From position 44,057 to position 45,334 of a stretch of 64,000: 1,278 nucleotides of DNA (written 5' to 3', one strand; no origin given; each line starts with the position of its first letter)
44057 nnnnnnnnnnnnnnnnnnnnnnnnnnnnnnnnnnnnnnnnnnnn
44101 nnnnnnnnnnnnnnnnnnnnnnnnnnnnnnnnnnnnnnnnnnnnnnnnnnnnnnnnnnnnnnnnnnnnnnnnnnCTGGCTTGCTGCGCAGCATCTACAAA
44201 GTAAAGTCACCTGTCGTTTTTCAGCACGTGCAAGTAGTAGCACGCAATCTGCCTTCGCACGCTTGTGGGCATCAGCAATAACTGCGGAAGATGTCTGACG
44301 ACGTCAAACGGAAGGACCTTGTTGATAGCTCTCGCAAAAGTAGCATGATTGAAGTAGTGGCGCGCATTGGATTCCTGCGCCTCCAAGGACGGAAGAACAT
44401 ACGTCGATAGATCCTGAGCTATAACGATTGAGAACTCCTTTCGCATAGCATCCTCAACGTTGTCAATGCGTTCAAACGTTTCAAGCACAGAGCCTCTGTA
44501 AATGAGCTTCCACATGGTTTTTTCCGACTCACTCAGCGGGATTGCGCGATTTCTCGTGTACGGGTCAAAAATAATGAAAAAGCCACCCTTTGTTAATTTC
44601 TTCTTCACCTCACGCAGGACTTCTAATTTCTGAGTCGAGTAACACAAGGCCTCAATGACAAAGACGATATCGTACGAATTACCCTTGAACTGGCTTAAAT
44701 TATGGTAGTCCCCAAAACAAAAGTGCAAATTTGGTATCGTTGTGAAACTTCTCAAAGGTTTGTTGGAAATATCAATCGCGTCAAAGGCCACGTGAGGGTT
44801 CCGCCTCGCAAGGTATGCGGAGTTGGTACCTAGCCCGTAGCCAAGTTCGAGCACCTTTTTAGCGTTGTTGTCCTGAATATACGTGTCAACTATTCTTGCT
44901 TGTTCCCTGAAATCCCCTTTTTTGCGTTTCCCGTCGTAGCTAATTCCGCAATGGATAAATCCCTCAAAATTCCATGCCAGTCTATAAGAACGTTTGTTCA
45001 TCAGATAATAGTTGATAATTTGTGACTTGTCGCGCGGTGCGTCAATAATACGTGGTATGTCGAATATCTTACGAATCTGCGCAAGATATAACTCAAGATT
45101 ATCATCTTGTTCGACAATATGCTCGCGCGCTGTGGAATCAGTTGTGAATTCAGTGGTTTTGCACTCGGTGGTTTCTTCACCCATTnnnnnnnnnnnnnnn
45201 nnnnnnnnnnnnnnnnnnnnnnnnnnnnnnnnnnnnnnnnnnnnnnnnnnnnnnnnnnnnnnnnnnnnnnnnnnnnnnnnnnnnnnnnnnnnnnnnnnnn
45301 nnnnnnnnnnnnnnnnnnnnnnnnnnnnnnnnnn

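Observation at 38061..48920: Segmentally duplicated TrmB-regulator + geranylgeranyl-reductase modules with a UbiA prenyltransferase + SAM-MTase insertion, bracketed by paralogous small 4-Cys proteins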

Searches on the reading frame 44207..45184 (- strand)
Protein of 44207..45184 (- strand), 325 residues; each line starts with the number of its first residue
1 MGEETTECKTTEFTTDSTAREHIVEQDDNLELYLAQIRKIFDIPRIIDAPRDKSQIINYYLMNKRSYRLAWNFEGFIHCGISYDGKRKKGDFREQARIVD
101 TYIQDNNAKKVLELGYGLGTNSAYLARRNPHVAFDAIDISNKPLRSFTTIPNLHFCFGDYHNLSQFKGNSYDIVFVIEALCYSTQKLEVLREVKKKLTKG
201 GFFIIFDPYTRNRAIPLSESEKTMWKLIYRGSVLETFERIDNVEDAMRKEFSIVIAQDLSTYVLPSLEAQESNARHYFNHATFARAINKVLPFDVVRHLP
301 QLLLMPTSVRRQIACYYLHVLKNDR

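Call 4: search_protein_families(library=pfam, proteins=[window:44207-45184:-], max_evalue=0.01)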
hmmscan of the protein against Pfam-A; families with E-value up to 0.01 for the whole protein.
window:44207-45184:- (325 aa): 8 families
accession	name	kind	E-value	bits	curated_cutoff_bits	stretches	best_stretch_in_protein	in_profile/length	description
PF13847.12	Methyltransf_31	-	1.8e-13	50.8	27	1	106-229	2-133/145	Methyltransferase domain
PF08241.18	Methyltransf_11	-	1.5e-11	45.2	21.2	1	112-205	1-95/95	Methyltransferase domain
PF13649.12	Methyltransf_25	-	9.5e-11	42.7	27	1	111-201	1-97/97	Methyltransferase domain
PF08242.18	Methyltransf_12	-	2.4e-10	41.4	30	1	112-203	1-98/98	Methyltransferase domain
PF13489.12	Methyltransf_23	-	1.7e-06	28.3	27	1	97-208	11-119/164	Methyltransferase domain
PF02390.23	Methyltransf_4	-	0.002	18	24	0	108-173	2-63/173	Putative methyltransferase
PF05175.20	MTS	-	0.0027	17.8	23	1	102-146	26-70/170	Methyltransferase small domain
PF06080.18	DUF938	-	0.0069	16.6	27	0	102-212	21-144/202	Protein of unknown function (DUF938)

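Call 5: search_protein_families(library=ncbifam, proteins=[window:44207-45184:-], max_evalue=0.01)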
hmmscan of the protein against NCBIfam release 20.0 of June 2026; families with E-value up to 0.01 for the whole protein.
window:44207-45184:- (325 aa): 16 families
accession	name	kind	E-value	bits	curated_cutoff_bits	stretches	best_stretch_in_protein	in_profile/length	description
TIGR02072.1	BioC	equivalog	4.4e-10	39.8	184.95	1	105-252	32-172/244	malonyl-ACP O-methyltransferase BioC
TIGR04345.1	ovoA_Cterm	equivalog_domain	2.4e-09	37.1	170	1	152-260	117-220/242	putative 4-mercaptohistidine N1-methyltransferase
NF045823.1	PthPhpthDimycoMt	equivalog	2.7e-09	36.6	300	1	105-207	64-168/256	phthiotriol/phenolphthiotriol dimycocerosates methyltransferase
NF045667.1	MTase_DVU1556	equivalog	7.1e-09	35.4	155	1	106-261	21-170/213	DVU_1556 family methyltransferase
NF045825.1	FAmtase_mtf2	equivalog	1.1e-08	34.6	400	1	105-208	56-161/248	fatty-acid O-methyltransferase Mtf2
NF043040.1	corrin_prot_MT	hypoth_equivalog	5.2e-06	26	180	1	95-210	31-152/216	corrinoid protein-associated methyltransferase CpaM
NF041675.1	sarc_dimgly_tmase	equivalog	6.8e-05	22.9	550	1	70-210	28-174/278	sarcosine/dimethylglycine N-methyltransferase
NF045649.1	2X_seleno_MduS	exception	0.00017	20.7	380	1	101-203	35-145/338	methyltransferase domain-containing selenoprotein MduS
NF010703.0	PRK14103.1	equivalog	0.00022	20.7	320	1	102-203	24-122/256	trans-aconitate 2-methyltransferase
NF008992.0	PRK12335.1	equivalog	0.00023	20.4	303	1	88-208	103-226/289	SAM-dependent methyltransferase TehB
NF002463.0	PRK01683.1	equivalog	0.00039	20.1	297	1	102-208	26-131/258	trans-aconitate 2-methyltransferase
TIGR01934.1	MenG_MenH_UbiE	subfamily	0.0011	18.3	158.35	1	103-213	35-149/223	ubiquinone/menaquinone biosynthesis methyltransferase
TIGR01983.1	UbiG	equivalog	0.0015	17.9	102.95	1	104-205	46-151/228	bifunctional 2-polyprenyl-6-hydroxyphenol methylase/3-demethylubiquinol 3-O-methyltransferase UbiG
NF001080.0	PRK00121.2-2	equivalog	0.002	17.4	132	1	104-143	43-82/224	tRNA (guanosine(46)-N7)-methyltransferase TrmB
NF040539.1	AST_met_ArsM_2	exception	0.0022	17.9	240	1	99-246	48-203/262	putative arsinothricin biosynthesis methyltransferase ArsM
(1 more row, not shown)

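Call 28: search_solved_structures(query=window:44207-45184:-, max_evalue=0.01)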
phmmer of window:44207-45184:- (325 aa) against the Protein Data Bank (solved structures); distinct sequences matched with E-value up to 0.01: 12.
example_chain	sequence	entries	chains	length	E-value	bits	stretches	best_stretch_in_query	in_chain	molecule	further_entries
3mgg_A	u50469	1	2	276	8.1e-07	31.5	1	108-206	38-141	Methyltransferase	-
5wp5_A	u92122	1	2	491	1e-06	31.1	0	84-206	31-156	Phosphomethylethanolamine N-methyltransferase 2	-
6uv6_A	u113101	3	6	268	0.00023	23.5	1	76-268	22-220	D-glucose O-methyltransferase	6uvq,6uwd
3bus_A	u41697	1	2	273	0.00082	21.6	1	106-269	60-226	Methyltransferase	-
3dtn_A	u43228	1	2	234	0.0013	20.9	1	105-235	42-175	Putative Methyltransferase MM_2633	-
2o57_A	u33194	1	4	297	0.0033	19.6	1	106-211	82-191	putative sarcosine dimethylglycine methyltransferase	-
4dq0_A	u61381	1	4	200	0.0037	19.5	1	109-202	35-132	Tellurite resistance protein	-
8zc8_A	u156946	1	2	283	0.0046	19.2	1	108-216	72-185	MitM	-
21zq_A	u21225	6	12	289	0.0048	19.1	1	108-216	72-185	MitM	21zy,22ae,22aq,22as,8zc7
3l8d_A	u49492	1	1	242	0.0048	19.1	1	107-205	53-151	Methyltransferase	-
6f5z_A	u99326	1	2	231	0.0061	18.8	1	142-206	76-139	24-sterol C-methyltransferase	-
2xva_A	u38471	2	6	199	0.0091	18.2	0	109-202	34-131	TELLURITE RESISTANCE PROTEIN TEHB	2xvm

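Call 35: find_homologous_proteins(query=window:44207-45184:-, max_evalue=0.00001)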
Query window:44207-45184:- (325 aa): 229 proteins with E <= 0.00001 among 1123 candidates; the best 120 are listed.
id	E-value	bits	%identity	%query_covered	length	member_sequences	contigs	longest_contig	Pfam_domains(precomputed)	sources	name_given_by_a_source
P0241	1.3e-218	742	100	100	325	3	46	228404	PF13847.13,PF13489.13,PF13649.13,PF08241.19,PF08242.19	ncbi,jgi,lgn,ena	ncbi:MAG: class I SAM-dependent methyltransferase [Halobacteriota archaeon]|jgi:SAM-dependent methyl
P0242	4.8e-172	589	83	98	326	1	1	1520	PF13847.13,PF13489.13,PF13649.13,PF08241.19,PF08242.19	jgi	jgi:ubiquinone/menaquinone biosynthesis C-methylase UbiE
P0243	7.0e-166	569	78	100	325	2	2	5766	PF13847.13,PF13489.13,PF13649.13,PF08241.19,PF08242.19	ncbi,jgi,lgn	jgi:SAM-dependent methyltransferase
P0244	1.5e-165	568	77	97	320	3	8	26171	PF13847.13,PF13489.13,PF13649.13,PF08241.19,PF08242.19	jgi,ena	jgi:arsenite methyltransferase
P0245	1.6e-163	561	76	99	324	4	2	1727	PF13847.13,PF13489.13,PF13649.13,PF08241.19,PF08242.19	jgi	jgi:ubiquinone/menaquinone biosynthesis C-methylase UbiE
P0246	6.6e-156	536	75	97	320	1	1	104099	PF13847.13,PF13489.13,PF13649.13,PF08241.19,PF08242.19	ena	-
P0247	7.6e-156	536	73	100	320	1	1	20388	PF13847.13,PF13489.13,PF13649.13,PF08241.19,PF08242.19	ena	-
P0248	4.4e-151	520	71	97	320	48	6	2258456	PF13847.13,PF13649.13,PF08241.19,PF08242.19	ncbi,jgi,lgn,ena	ncbi:MAG: class I SAM-dependent methyltransferase [Halobacteriota archaeon]|jgi:ubiquinone/menaquino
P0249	6.9e-151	520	81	86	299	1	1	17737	PF13847.13,PF13489.13,PF13649.13,PF08241.19,PF08242.19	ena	-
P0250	6.3e-150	516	71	98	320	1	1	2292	PF13847.13,PF13489.13,PF13649.13,PF01209.25,PF08241.19,PF08242.19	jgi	jgi:arsenite methyltransferase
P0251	1.4e-149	515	71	97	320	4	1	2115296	PF13847.13,PF13489.13,PF13649.13,PF01209.25,PF08241.19,PF08242.19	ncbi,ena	-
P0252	1.7e-146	505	72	95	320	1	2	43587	PF13847.13,PF13489.13,PF13649.13,PF08241.19,PF08242.19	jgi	jgi:arsenite methyltransferase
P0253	3.9e-146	504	71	94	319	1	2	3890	PF13847.13,PF13489.13,PF13649.13,PF08241.19,PF08242.19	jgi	jgi:ubiquinone/menaquinone biosynthesis C-methylase UbiE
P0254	4.1e-140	484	70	93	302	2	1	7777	PF13847.13,PF13489.13,PF13649.13,PF08241.19,PF08242.19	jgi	jgi:ubiquinone/menaquinone biosynthesis C-methylase UbiE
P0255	9.8e-140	483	69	95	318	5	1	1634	PF13847.13,PF13489.13,PF13649.13,PF08241.19,PF08242.19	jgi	jgi:ubiquinone/menaquinone biosynthesis C-methylase UbiE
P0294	6.0e-113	395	57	95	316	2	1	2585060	PF13847.13,PF13489.13,PF13649.13,PF08241.19,PF08242.19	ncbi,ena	-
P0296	1.3e-112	394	56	96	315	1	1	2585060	PF13847.13,PF13489.13,PF13649.13,PF08241.19,PF08242.19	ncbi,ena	-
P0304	6.5e-111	388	57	91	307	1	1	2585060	PF13847.13,PF13489.13,PF13649.13,PF08241.19,PF08242.19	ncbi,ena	-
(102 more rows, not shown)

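Call 46: predict_structure(alignment_id=A3)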
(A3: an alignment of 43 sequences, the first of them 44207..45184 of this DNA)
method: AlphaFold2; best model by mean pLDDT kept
length: 325 residues; sequences in the alignment: 43
mean_pLDDT: 85.6   pTM: 0.85
mean pLDDT of the five models: 85.6, 84.1, 83.6, 82.0, 81.9
residues with pLDDT >= 90: 206; 70-90: 64; 50-70: 30; < 50: 25
segments of 3 or more residues with pLDDT < 50: 1-25
pLDDT, mean of each block of 10 residues (from residue 1): 34 33 57 97 90 62 65 67 90 94 98 85 95 89 85 91 94 95 90 97 98 94 96 89 97 98 94 92 91 85 95 97 94
secondary structure, 60 per line:
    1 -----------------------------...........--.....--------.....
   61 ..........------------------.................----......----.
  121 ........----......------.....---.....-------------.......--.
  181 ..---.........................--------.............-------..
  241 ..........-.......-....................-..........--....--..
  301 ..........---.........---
elements in order: H30-40 H43-47 H56-70 H89-105 E110-115 H120-128 E133-138 H145-149 E153-157 E171-177 H186-196 E197-210 H219-231 H240-250 E252-258 H260-279 H281-290 H293-296 H299-310 E314-322

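Call 48: fold_search(model_id=the predicted structure, library=pdb)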
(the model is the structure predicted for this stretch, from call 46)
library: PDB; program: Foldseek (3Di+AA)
matches with E <= 10: 1913; with E <= 0.001: 1059
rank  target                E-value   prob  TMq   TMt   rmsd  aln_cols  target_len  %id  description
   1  2o57_A                9.7e-17  1.00  0.69  0.78   3.7       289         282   16  Crystal Structure of a putative sarcosine dimethylglycine methyltransferase from Galdieria sulphuraria (released 2006-12-19)
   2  2o57_B                1.6e-15  1.00  0.64  0.75   4.2       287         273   17  Crystal Structure of a putative sarcosine dimethylglycine methyltransferase from Galdieria sulphuraria (released 2006-12-19)
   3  2o57_C                1.9e-15  1.00  0.62  0.73   4.7       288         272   18  Crystal Structure of a putative sarcosine dimethylglycine methyltransferase from Galdieria sulphuraria (released 2006-12-19)
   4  2o57_D                1.3e-14  1.00  0.59  0.71   5.1       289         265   16  Crystal Structure of a putative sarcosine dimethylglycine methyltransferase from Galdieria sulphuraria (released 2006-12-19)
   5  6uvq_A                1.7e-14  1.00  0.59  0.73   4.3       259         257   22  Crystal structure of Apo AtmM (released 2020-11-25)
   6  5gm2_N                2.3e-14  1.00  0.56  0.65  10.9       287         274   17  Crystal structure of methyltransferase TleD complexed with SAH and teleocidin A1 (released 2016-09-28)
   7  5gm1_B                2.8e-14  1.00  0.56  0.63  11.1       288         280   17  Crystal structure of methyltransferase TleD complexed with SAH (released 2016-09-28)
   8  5gm1_E                2.8e-14  1.00  0.54  0.62  11.1       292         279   17  Crystal structure of methyltransferase TleD complexed with SAH (released 2016-09-28)
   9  5gm2_M                3.9e-14  1.00  0.55  0.66   8.1       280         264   17  Crystal structure of methyltransferase TleD complexed with SAH and teleocidin A1 (released 2016-09-28)
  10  5gm1_K                6.1e-14  1.00  0.55  0.63  11.0       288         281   17  Crystal structure of methyltransferase TleD complexed with SAH (released 2016-09-28)
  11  5gm1_A                8.1e-14  1.00  0.56  0.63  11.0       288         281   17  Crystal structure of methyltransferase TleD complexed with SAH (released 2016-09-28)
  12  5gm2_B                9.0e-14  1.00  0.56  0.63  11.0       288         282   18  Crystal structure of methyltransferase TleD complexed with SAH and teleocidin A1 (released 2016-09-28)
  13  4f86_J                9.6e-14  1.00  0.55  0.65   6.9       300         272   13  Structure analysis of Geranyl diphosphate methyltransferase in complex with GPP and sinefungin (released 2012-10-31)
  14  6uv6_C                1.1e-13  1.00  0.59  0.71   5.1       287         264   20  AtmM with bound rebeccamycin analogue (released 2020-11-25)
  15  5gm1_C                1.2e-13  1.00  0.55  0.63  11.1       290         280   17  Crystal structure of methyltransferase TleD complexed with SAH (released 2016-09-28)
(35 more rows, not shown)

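Call 69: search_protein_families(library=padloc, proteins=[window:44207-45184:-], max_evalue=0.001)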
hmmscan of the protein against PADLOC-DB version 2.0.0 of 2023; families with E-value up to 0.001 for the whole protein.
window:44207-45184:- (325 aa): 1 family
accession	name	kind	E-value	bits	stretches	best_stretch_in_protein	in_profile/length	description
PDLC04134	mad2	-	6.4e-12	43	1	85-238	266-424/492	mads_2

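Call 80: find_encoding_contigs(protein=P0294, flank=7000, max_places=1)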
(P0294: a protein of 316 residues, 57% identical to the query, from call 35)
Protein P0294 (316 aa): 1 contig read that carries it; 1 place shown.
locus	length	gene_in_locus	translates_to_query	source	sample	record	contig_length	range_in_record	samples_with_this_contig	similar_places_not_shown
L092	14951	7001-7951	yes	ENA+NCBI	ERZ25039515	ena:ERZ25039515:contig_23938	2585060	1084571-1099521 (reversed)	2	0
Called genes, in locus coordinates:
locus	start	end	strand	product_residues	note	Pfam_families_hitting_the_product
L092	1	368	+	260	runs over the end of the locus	PF01061:ABC2_membrane, PF12698:ABC2_membrane_3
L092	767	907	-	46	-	PF04945:YHS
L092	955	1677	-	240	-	-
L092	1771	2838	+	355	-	PF25270:Khk (faint), PF00294:PfkB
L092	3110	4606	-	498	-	PF01488:Shikimate_DH (faint), PF02254:TrkA_N, PF01368:DHH, PF02272:DHHA1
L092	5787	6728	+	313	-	-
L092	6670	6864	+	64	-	-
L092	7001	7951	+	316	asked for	PF13489:Methyltransf_23 (weak), PF13847:Methyltransf_31, PF08241:Methyltransf_11, PF08242:Methyltransf_12, PF13649:Methyltransf_25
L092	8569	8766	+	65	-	-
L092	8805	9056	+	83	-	-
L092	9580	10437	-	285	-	PF12697:Abhydrolase_6 (weak), PF07819:PGAP1 (weak)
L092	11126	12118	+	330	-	PF13489:Methyltransf_23 (weak), PF13847:Methyltransf_31, PF08241:Methyltransf_11, PF08242:Methyltransf_12, PF13649:Methyltransf_25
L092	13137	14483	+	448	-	-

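Call 81: find_encoding_contigs(protein=P0296, flank=7000, max_places=1)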
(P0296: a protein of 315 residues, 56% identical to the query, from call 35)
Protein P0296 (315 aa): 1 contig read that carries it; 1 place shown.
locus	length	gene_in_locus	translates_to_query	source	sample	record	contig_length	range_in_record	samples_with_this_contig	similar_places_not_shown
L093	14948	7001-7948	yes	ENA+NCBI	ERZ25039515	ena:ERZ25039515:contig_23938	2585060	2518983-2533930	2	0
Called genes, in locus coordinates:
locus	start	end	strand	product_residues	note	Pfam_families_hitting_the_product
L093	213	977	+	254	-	PF02735:Ku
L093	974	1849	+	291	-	PF01068:DNA_ligase_A_M, PF01331:mRNA_cap_enzyme (faint), PF04679:DNA_ligase_A_C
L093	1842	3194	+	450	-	PF13298:LigD_N, PF21686:LigD_Prim-Pol, PF01896:DNA_primase_S (weak)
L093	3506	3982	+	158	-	PF12675:DUF3795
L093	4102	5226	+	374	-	PF04041:Glyco_hydro_130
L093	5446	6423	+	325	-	-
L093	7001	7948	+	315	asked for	PF13489:Methyltransf_23 (weak), PF13847:Methyltransf_31, PF08241:Methyltransf_11, PF08242:Methyltransf_12, PF13649:Methyltransf_25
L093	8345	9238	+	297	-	PF00348:polyprenyl_synt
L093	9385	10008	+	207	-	-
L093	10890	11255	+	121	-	-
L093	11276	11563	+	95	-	-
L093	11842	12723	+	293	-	PF01040:UbiA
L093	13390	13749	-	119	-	PF13489:Methyltransf_23, PF08241:Methyltransf_11 (faint)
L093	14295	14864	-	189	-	PF00132:Hexapep, PF14602:Hexapep_2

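Call 82: find_encoding_contigs(protein=P0304, flank=7000, max_places=1)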
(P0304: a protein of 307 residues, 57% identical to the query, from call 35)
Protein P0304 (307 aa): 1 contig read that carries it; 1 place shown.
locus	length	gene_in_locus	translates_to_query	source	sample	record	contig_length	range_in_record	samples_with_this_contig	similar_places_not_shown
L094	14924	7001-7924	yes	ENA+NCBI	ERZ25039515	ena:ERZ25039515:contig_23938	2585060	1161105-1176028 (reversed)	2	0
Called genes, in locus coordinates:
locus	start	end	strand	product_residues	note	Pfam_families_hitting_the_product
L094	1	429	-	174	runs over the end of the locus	PF00589:Phage_integrase, PF22823:MrpR_C_cat (faint)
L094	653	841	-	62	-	-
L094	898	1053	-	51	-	-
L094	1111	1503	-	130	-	-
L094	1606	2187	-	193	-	PF18933:PsbP_2, PF01789:PsbP, PF08786:DcrB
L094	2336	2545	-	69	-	-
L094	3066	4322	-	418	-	PF00561:Abhydrolase_1 (weak), PF12697:Abhydrolase_6 (weak), PF07819:PGAP1 (weak)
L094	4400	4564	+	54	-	-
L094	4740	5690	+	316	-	PF13847:Methyltransf_31, PF08241:Methyltransf_11, PF08242:Methyltransf_12, PF13649:Methyltransf_25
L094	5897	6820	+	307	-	PF08241:Methyltransf_11, PF08242:Methyltransf_12 (weak), PF13649:Methyltransf_25, PF13847:Methyltransf_31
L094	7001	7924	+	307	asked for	PF13489:Methyltransf_23 (weak), PF13847:Methyltransf_31, PF08241:Methyltransf_11, PF08242:Methyltransf_12 (weak), PF13649:Methyltransf_25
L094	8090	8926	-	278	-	PF01978:TrmB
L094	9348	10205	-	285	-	PF01978:TrmB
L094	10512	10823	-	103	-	-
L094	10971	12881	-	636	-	PF01612:DNA_pol_A_exo1, PF00476:DNA_pol_A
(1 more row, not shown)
